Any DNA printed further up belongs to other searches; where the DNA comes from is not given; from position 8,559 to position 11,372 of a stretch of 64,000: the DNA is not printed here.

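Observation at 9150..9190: The thioesterase domain of the A-PCP-TE enzyme carries GxCxG (GGFCMG) instead of the canonical GxSxG nucleophile elbow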

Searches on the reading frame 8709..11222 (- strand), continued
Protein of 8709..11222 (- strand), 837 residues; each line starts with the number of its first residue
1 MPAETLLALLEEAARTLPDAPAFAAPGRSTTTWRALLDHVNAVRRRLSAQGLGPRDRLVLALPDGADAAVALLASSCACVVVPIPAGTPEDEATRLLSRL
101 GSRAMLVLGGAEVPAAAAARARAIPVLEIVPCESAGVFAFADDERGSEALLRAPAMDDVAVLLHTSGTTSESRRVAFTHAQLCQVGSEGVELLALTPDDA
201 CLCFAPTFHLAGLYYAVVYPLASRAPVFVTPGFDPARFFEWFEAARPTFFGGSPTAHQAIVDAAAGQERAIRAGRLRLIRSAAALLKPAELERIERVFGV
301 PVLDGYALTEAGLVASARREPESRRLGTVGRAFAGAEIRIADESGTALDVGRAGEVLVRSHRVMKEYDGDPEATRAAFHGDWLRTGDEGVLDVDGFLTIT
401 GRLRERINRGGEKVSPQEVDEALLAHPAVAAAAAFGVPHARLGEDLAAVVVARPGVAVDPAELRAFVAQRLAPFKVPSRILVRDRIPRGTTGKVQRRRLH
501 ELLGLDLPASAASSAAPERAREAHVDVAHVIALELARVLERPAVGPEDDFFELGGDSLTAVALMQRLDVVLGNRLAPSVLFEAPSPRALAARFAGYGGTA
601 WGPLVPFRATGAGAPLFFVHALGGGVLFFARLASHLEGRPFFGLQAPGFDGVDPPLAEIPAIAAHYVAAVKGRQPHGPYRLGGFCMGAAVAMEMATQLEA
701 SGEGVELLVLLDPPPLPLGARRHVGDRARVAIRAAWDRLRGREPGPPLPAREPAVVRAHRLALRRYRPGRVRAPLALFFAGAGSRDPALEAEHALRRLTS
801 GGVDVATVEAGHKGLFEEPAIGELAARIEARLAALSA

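Call 30: find_homologous_proteins(query=window:8709-11222:-, max_evalue=1e-60)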
Query window:8709-11222:- (837 aa): 529 proteins with E <= 1e-60 among 8000 candidates; the best 120 are listed.
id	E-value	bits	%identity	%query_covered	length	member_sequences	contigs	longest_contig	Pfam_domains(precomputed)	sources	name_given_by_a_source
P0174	0.0e+0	1801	100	100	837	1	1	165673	PF00550.32,PF00501.35,PF13193.13,PF00975.27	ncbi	-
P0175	0.0e+0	1470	82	100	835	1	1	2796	PF00550.32,PF00501.35,PF13193.13,PF00561.27,PF00975.27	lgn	-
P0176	0.0e+0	1183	69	100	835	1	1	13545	PF00550.32,PF00501.35,PF13193.13,PF00561.27,PF00975.27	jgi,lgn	jgi:acyl-CoA synthetase (AMP-forming)/AMP-acid ligase II/thioesterase domain-containing protein/acyl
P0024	2.7e-286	970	59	100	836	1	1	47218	PF00550.32,PF00501.35,PF13193.13,PF00561.27,PF00975.27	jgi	jgi:oxalate---CoA ligase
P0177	1.9e-277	941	58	100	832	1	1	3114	PF00550.32,PF00501.35,PF13193.13,PF00561.27,PF00975.27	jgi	jgi:acyl-CoA synthetase (AMP-forming)/AMP-acid ligase II/thioesterase domain-containing protein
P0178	2.2e-252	858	54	100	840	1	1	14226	PF00550.32,PF00501.35,PF13193.13,PF00561.27,PF00975.27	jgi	-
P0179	1.7e-250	852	54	100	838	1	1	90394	PF00550.32,PF00501.35,PF13193.13,PF00561.27,PF00975.27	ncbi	-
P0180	1.5e-249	849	55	100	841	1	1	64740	PF00550.32,PF00501.35,PF13193.13,PF00975.27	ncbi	-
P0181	1.4e-247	842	54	100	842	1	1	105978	PF00550.32,PF00501.35,PF13193.13,PF00561.27,PF00975.27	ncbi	-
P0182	3.4e-167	576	45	99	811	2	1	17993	PF00550.32,PF00501.35,PF13193.13,PF00975.27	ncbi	-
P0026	1.4e-155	538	44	93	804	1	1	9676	PF00550.32,PF00501.35,PF13193.13,PF00975.27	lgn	-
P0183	8.9e-154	532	41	99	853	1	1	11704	PF00550.32,PF00501.35,PF13193.13,PF00975.27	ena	-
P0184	1.7e-151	524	39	99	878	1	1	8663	PF00550.32,PF00501.35,PF13193.13,PF00975.27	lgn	-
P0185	4.4e-151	523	41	98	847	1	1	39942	PF00550.32,PF00501.35,PF13193.13,PF00975.27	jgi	jgi:acyl-CoA synthetase (AMP-forming)/AMP-acid ligase II/thioesterase domain-containing protein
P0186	7.4e-151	522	41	98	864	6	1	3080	PF00550.32,PF00501.35,PF13193.13,PF00561.27,PF00975.27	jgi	jgi:acyl-CoA synthetase (AMP-forming)/AMP-acid ligase II/thioesterase domain-containing protein/acyl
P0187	1.2e-150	522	42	97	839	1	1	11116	PF00550.32,PF00501.35,PF13193.13,PF00975.27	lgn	-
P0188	2.3e-150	521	44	85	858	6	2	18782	PF00550.32,PF00501.35,PF13193.13,PF00975.27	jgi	jgi:acyl-CoA synthetase (AMP-forming)/AMP-acid ligase II/thioesterase domain-containing protein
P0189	3.0e-150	520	41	99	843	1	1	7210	PF00550.32,PF00501.35,PF13193.13,PF00975.27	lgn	-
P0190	2.1e-149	517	44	87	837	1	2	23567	PF00550.32,PF00501.35,PF13193.13,PF00975.27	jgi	jgi:acyl-CoA synthetase (AMP-forming)/AMP-acid ligase II/thioesterase domain-containing protein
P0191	8.7e-148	512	40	97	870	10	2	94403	PF00550.32,PF00501.35,PF13193.13,PF00561.27,PF00975.27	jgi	-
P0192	2.3e-147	511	42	88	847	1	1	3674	PF00550.32,PF00501.35,PF13193.13,PF00975.27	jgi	jgi:acyl-CoA synthetase (AMP-forming)/AMP-acid ligase II/thioesterase domain-containing protein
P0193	5.9e-147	509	42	85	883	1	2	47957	PF00550.32,PF00501.35,PF13193.13,PF00975.27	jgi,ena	-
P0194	1.8e-146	508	39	99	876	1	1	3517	PF00550.32,PF12697.14,PF00501.35,PF13193.13,PF00975.27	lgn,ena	-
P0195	2.3e-146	507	43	88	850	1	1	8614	PF00550.32,PF12697.14,PF00501.35,PF13193.13,PF00975.27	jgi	jgi:oxalate---CoA ligase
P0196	2.8e-146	507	40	98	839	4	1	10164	PF00550.32,PF00501.35,PF13193.13,PF00975.27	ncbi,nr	ncbi:MAG TPA: AMP-binding protein [Gaiellaceae bacterium]|nr:AMP-binding protein [Gaiellaceae bacter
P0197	2.3e-144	501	43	85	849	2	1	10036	PF00550.32,PF12697.14,PF00501.35,PF13193.13,PF00975.27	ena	-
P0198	4.0e-144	500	40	99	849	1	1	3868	PF00550.32,PF00501.35,PF13193.13,PF00975.27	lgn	-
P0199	5.2e-144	500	41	98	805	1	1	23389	PF00550.32,PF00501.35,PF13193.13,PF00975.27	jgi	jgi:acyl-CoA synthetase (AMP-forming)/AMP-acid ligase II/thioesterase domain-containing protein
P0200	1.6e-143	498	44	83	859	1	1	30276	PF00550.32,PF00501.35,PF13193.13,PF00975.27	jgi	jgi:oxalate---CoA ligase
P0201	3.9e-143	497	39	99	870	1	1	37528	PF00550.32,PF12697.14,PF00501.35,PF13193.13,PF00975.27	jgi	jgi:oxalate---CoA ligase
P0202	9.4e-143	495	42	88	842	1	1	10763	PF00550.32,PF12697.14,PF00501.35,PF13193.13,PF00975.27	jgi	jgi:oxalate---CoA ligase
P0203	1.0e-142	495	39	85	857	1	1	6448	PF00550.32,PF00501.35,PF13193.13,PF00975.27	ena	-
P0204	1.9e-142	494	42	86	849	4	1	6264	PF00550.32,PF12697.14,PF00501.35,PF13193.13,PF00975.27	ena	-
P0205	8.5e-142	492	41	97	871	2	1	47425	PF00550.32,PF00501.35,PF13193.13,PF00975.27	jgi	jgi:oxalate---CoA ligase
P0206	5.2e-141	490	43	82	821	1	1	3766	PF00550.32,PF00501.35,PF13193.13,PF00975.27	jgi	jgi:oxalate---CoA ligase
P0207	1.3e-140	488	42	84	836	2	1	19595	PF00550.32,PF00501.35,PF13193.13,PF00975.27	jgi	jgi:oxalate---CoA ligase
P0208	1.5e-140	488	41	84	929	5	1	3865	PF00550.32,PF00501.35,PF13193.13,PF00975.27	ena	-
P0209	1.6e-140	488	41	88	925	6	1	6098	PF00550.32,PF00501.35,PF13193.13,PF00975.27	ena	-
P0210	5.6e-140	486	42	85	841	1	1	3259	PF00550.32,PF00501.35,PF13193.13,PF00975.27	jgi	jgi:acyl-CoA synthetase (AMP-forming)/AMP-acid ligase II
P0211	5.6e-140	486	37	97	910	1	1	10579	PF00550.32,PF12697.14,PF00501.35,PF13193.13,PF00975.27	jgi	jgi:oxalate---CoA ligase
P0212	1.2e-139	485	43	83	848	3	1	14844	PF00550.32,PF00501.35,PF13193.13,PF00975.27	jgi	jgi:acyl-CoA synthetase (AMP-forming)/AMP-acid ligase II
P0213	2.3e-139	484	42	84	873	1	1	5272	PF00550.32,PF00501.35,PF13193.13,PF00975.27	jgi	jgi:acyl-CoA synthetase (AMP-forming)/AMP-acid ligase II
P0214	4.4e-139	483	39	98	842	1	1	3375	PF00550.32,PF00501.35,PF13193.13,PF00975.27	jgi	jgi:acyl-CoA synthetase (AMP-forming)/AMP-acid ligase II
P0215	5.7e-139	483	36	97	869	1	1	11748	PF00550.32,PF00501.35,PF13193.13,PF00975.27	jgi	jgi:acyl-CoA synthetase (AMP-forming)/AMP-acid ligase II/thioesterase domain-containing protein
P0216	9.5e-139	482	42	84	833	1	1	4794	PF00550.32,PF00501.35,PF13193.13,PF00975.27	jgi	jgi:oxalate---CoA ligase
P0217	1.3e-137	478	43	83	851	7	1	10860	PF00550.32,PF12697.14,PF00501.35,PF13193.13,PF00975.27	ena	-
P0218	1.7e-137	478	39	99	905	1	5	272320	PF00550.32,PF00501.35,PF13193.13,PF00975.27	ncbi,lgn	-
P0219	2.3e-137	478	44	84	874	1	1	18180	PF00550.32,PF00501.35,PF13193.13,PF00975.27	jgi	-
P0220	8.5e-137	476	39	99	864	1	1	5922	PF00550.32,PF00501.35,PF13193.13,PF00975.27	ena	-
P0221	8.6e-137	476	42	82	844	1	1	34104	PF00550.32,PF00501.35,PF13193.13,PF00975.27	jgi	jgi:acyl-CoA synthetase (AMP-forming)/AMP-acid ligase II/thioesterase domain-containing protein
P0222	1.4e-136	475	41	84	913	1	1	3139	PF00550.32,PF00501.35,PF13193.13,PF00975.27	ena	-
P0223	2.5e-136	474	41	85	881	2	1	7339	PF00550.32,PF00501.35,PF13193.13,PF00975.27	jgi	jgi:acyl-CoA synthetase (AMP-forming)/AMP-acid ligase II/thioesterase domain-containing protein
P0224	3.4e-136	474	42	85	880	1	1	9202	PF00550.32,PF00501.35,PF13193.13,PF00975.27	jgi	jgi:oxalate---CoA ligase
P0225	2.3e-135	471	42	85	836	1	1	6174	PF00550.32,PF00501.35,PF13193.13,PF00975.27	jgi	jgi:oxalate---CoA ligase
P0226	2.8e-135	471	42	85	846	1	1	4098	PF00550.32,PF00501.35,PF13193.13,PF00975.27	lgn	-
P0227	1.3e-134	469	40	85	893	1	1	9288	PF00550.32,PF00501.35,PF13193.13,PF00975.27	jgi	-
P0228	1.9e-134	468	41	85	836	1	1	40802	PF00550.32,PF00501.35,PF13193.13,PF00975.27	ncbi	-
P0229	1.2e-133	465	38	98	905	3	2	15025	PF00550.32,PF00501.35,PF13193.13,PF00975.27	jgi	-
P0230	1.3e-132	462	39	98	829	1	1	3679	PF00550.32,PF00501.35,PF13193.13,PF00975.27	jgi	jgi:acyl-CoA synthetase (AMP-forming)/AMP-acid ligase II/thioesterase domain-containing protein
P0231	2.5e-132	461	43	79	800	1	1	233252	PF00550.32,PF00501.35,PF13193.13,PF00975.27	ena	-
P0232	3.7e-132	460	37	99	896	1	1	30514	PF00550.32,PF00501.35,PF13193.13,PF00975.27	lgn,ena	-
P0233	1.3e-131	459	36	99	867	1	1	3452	PF00550.32,PF00501.35,PF13193.13,PF00975.27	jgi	-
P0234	1.6e-131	458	40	97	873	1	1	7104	PF00550.32,PF00501.35,PF13193.13,PF00975.27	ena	-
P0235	1.9e-130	455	41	83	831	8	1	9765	PF00550.32,PF00501.35,PF13193.13,PF00975.27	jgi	-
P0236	1.9e-130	455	42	78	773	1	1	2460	PF00550.32,PF00501.35,PF13193.13,PF00975.27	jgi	jgi:acyl-CoA synthetase (AMP-forming)/AMP-acid ligase II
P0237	2.2e-130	455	41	85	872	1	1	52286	PF00550.32,PF00501.35,PF13193.13,PF00975.27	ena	-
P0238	2.5e-129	451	40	83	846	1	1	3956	PF00550.32,PF12697.14,PF00501.35,PF13193.13,PF00975.27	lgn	-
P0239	5.5e-129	450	36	99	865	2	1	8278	PF00550.32,PF00501.35,PF13193.13,PF00975.27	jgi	-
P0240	7.3e-129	450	36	99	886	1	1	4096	PF00550.32,PF00501.35,PF13193.13,PF00975.27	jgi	-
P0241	8.1e-129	449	40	84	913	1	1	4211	PF00550.32,PF00501.35,PF13193.13,PF00975.27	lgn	-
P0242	1.0e-128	449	38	99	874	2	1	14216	PF00550.32,PF00501.35,PF13193.13,PF00975.27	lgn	-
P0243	3.9e-128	447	38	84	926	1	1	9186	PF00550.32,PF00501.35,PF13193.13,PF00975.27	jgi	jgi:oxalate---CoA ligase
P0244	1.2e-127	445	38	99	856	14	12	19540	PF00550.32,PF00501.35,PF13193.13,PF00975.27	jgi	jgi:acyl-CoA synthetase (AMP-forming)/AMP-acid ligase II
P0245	9.5e-127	443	39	85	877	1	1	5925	PF00550.32,PF00501.35,PF13193.13,PF00975.27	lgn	-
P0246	1.1e-126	442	38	85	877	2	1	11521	PF00550.32,PF12697.14,PF00501.35,PF13193.13,PF00561.27,PF00975.27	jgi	jgi:acyl-CoA synthetase (AMP-forming)/AMP-acid ligase II/thioesterase domain-containing protein/acyl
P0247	2.5e-126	441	36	94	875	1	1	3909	PF00550.32,PF00501.35,PF13193.13,PF00975.27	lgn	-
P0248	6.3e-126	440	41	85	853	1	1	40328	PF00550.32,PF00501.35,PF13193.13,PF00975.27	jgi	jgi:acyl-CoA synthetase (AMP-forming)/AMP-acid ligase II/thioesterase domain-containing protein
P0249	2.9e-125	438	37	98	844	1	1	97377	PF00550.32,PF00501.35,PF13193.13,PF00975.27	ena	-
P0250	1.3e-124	435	39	98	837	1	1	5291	PF00550.32,PF00501.35,PF13193.13,PF00975.27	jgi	jgi:oxalate---CoA ligase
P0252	1.7e-124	435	39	85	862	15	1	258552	PF00550.32,PF00501.35,PF13193.13,PF00975.27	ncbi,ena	-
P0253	4.0e-124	434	37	84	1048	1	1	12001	PF01799.26,PF00550.32,PF00111.33,PF00501.35,PF13193.13,PF00975.27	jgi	jgi:4-hydroxybenzoyl-CoA reductase gamma subunit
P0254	6.3e-124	433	36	85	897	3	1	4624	PF00550.32,PF00501.35,PF13193.13,PF00975.27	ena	-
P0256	8.7e-124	433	37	97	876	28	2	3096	PF00550.32,PF00501.35,PF13193.13,PF00975.27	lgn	-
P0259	2.2e-123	431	40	88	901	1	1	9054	PF00550.32,PF00501.35,PF13193.13,PF00975.27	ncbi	ncbi:MAG: AMP-binding protein [Thermodesulfobacteriota bacterium]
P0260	3.0e-123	431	40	85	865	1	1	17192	PF00550.32,PF00501.35,PF13193.13,PF00975.27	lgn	-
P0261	5.0e-123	430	36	99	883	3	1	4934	PF00550.32,PF00501.35,PF13193.13,PF00975.27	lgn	-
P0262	5.8e-123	430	39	85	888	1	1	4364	PF00550.32,PF00501.35,PF13193.13,PF00975.27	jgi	jgi:acyl-CoA synthetase (AMP-forming)/AMP-acid ligase II/thioesterase domain-containing protein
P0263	6.9e-123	430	38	86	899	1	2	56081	PF00550.32,PF00501.35,PF13193.13,PF00975.27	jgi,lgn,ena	-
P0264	1.4e-122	429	40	87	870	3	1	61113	PF00550.32,PF00501.35,PF13193.13,PF00975.27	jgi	jgi:acyl-CoA synthetase (AMP-forming)/AMP-acid ligase II/thioesterase domain-containing protein/acyl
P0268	6.4e-122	427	41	83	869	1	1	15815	PF00550.32,PF00501.35,PF13193.13,PF00975.27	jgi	jgi:acyl-CoA synthetase (AMP-forming)/AMP-acid ligase II/thioesterase domain-containing protein/acyl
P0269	1.1e-121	426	39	85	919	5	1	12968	PF00550.32,PF00501.35,PF13193.13,PF00975.27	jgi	jgi:acyl-CoA synthetase (AMP-forming)/AMP-acid ligase II/aryl carrier-like protein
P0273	2.2e-121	425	36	85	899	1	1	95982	PF00550.32,PF00501.35,PF13193.13,PF00975.27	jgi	jgi:acyl-CoA synthetase (AMP-forming)/AMP-acid ligase II/thioesterase domain-containing protein/acyl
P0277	1.0e-120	423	36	94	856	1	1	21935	PF00550.32,PF00501.35,PF13193.13,PF00975.27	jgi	jgi:acyl-CoA synthetase (AMP-forming)/AMP-acid ligase II/thioesterase domain-containing protein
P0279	1.8e-120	422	37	86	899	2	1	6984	PF00550.32,PF00501.35,PF13193.13,PF00975.27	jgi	jgi:acyl-CoA synthetase (AMP-forming)/AMP-acid ligase II/thioesterase domain-containing protein/acyl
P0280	2.0e-120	422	39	81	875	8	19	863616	PF00550.32,PF00501.35,PF13193.13,PF00975.27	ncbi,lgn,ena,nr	ncbi:MAG TPA: AMP-binding protein [Bryobacteraceae bacterium]|nr:AMP-binding protein [Bryobacteracea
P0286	5.1e-120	420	40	83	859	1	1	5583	PF00550.32,PF00501.35,PF13193.13,PF00975.27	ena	-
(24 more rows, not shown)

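Call 32: find_encoding_contigs(protein=P0174, flank=10000, max_places=2)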
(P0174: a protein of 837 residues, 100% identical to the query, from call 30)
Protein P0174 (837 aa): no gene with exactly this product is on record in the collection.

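Call 34: find_encoding_contigs(protein=P0179, flank=10000, max_places=2)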
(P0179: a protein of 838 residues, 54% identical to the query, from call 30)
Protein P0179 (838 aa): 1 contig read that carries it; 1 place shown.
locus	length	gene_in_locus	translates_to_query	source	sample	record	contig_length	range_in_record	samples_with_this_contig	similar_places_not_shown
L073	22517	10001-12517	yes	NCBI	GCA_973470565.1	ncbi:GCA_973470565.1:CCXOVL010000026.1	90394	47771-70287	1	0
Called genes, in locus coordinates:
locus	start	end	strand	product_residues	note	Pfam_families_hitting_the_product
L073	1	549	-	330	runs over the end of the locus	PF00535:Glycos_transf_2, PF10111:Glyco_tranf_2_2, PF13641:Glyco_tranf_2_3, PF13506:Glyco_transf_21 (weak), PF13632:Glyco_trans_2_3 (weak)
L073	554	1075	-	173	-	-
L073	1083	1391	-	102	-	-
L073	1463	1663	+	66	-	PF04324:Fer2_BFD (weak)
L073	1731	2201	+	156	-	PF00210:Ferritin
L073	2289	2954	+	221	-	-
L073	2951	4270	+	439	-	-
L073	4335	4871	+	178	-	PF00111:Fer2, PF13085:Fer2_3 (weak), PF01799:Fer2_2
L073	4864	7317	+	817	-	PF01315:Ald_Xan_dh_C, PF02738:MoCoBD_1, PF20256:MoCoBD_2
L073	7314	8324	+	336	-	PF00941:FAD_binding_5, PF03450:CO_deh_flav_C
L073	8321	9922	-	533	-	PF00535:Glycos_transf_2, PF13641:Glyco_tranf_2_3 (weak), PF10111:Glyco_tranf_2_2 (weak)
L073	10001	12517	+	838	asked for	PF00501:AMP-binding, PF13193:AMP-binding_C, PF00550:PP-binding, PF00561:Abhydrolase_1 (weak), PF00975:Thioesterase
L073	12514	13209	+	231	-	PF22624:AASDHPPT_N, PF01648:ACPS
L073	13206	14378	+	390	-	PF13439:Glyco_transf_4, PF20706:GT4-conflict, PF00534:Glycos_transf_1, PF13692:Glyco_trans_1_4, PF13524:Glyco_trans_1_2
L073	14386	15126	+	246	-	PF01061:ABC2_membrane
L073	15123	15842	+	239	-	PF00005:ABC_tran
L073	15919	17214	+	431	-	PF00285:Citrate_synt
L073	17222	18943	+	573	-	PF09650:PHA_gran_rgn (weak), PF01565:FAD_binding_4, PF09265:Cytokin-bind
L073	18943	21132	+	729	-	PF01935:DUF87, PF05872:HerA_C (weak)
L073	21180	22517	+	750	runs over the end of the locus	PF00884:Sulfatase, PF01663:Phosphodiest (faint), PF16347:SGSH_C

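Call 35: find_encoding_contigs(protein=P0182, flank=8000, max_places=1)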
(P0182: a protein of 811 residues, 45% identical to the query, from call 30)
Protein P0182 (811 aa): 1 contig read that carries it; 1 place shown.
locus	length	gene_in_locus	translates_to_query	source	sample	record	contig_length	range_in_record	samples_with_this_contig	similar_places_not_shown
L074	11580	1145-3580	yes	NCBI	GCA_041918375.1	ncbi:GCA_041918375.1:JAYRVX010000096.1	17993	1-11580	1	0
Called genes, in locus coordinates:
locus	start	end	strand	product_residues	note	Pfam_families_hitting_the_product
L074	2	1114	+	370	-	?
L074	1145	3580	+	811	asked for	PF00501:AMP-binding, PF13193:AMP-binding_C, PF00550:PP-binding, PF00975:Thioesterase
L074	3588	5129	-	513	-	PF14890:Intein_splicing (faint), PF04055:Radical_SAM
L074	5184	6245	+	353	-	PF04055:Radical_SAM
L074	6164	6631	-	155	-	-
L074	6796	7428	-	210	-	PF13473:Cupredoxin_1, PF04945:YHS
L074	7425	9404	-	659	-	PF00122:E1-E2_ATPase, PF00702:Hydrolase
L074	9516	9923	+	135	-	PF01475:FUR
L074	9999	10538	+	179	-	PF00578:AhpC-TSA, PF08534:Redoxin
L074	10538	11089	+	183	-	PF02627:CMD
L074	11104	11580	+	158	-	PF00210:Ferritin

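Call 36: find_encoding_contigs(protein=P0185, flank=8000, max_places=1)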
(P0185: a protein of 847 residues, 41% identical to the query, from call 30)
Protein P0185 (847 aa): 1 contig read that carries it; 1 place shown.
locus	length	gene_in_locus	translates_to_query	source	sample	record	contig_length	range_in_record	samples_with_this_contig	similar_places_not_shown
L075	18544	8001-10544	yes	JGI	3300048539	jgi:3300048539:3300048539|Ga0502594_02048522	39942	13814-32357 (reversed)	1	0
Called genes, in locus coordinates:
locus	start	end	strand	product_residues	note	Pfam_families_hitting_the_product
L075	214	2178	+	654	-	-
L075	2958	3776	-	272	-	PF09948:PpoB2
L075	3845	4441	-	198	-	PF07040:DUF1326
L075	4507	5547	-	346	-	PF03473:MOSC (weak)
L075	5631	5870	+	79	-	PF08281:Sigma70_r4_2 (weak), PF00196:GerE, PF04545:Sigma70_r4 (weak)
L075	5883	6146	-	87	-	PF11746:DUF3303 (weak)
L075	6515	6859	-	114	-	-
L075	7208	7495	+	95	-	-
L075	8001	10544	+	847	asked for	PF00501:AMP-binding, PF13193:AMP-binding_C, PF00550:PP-binding, PF00975:Thioesterase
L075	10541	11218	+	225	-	PF01648:ACPS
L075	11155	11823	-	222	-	PF02585:PIG-L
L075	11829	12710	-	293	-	PF00483:NTP_transferase (weak)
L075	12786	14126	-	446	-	PF03447:NAD_binding_3 (weak), PF21135:DRL_cat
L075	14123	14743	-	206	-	PF00908:dTDP_sugar_isom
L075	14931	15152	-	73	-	-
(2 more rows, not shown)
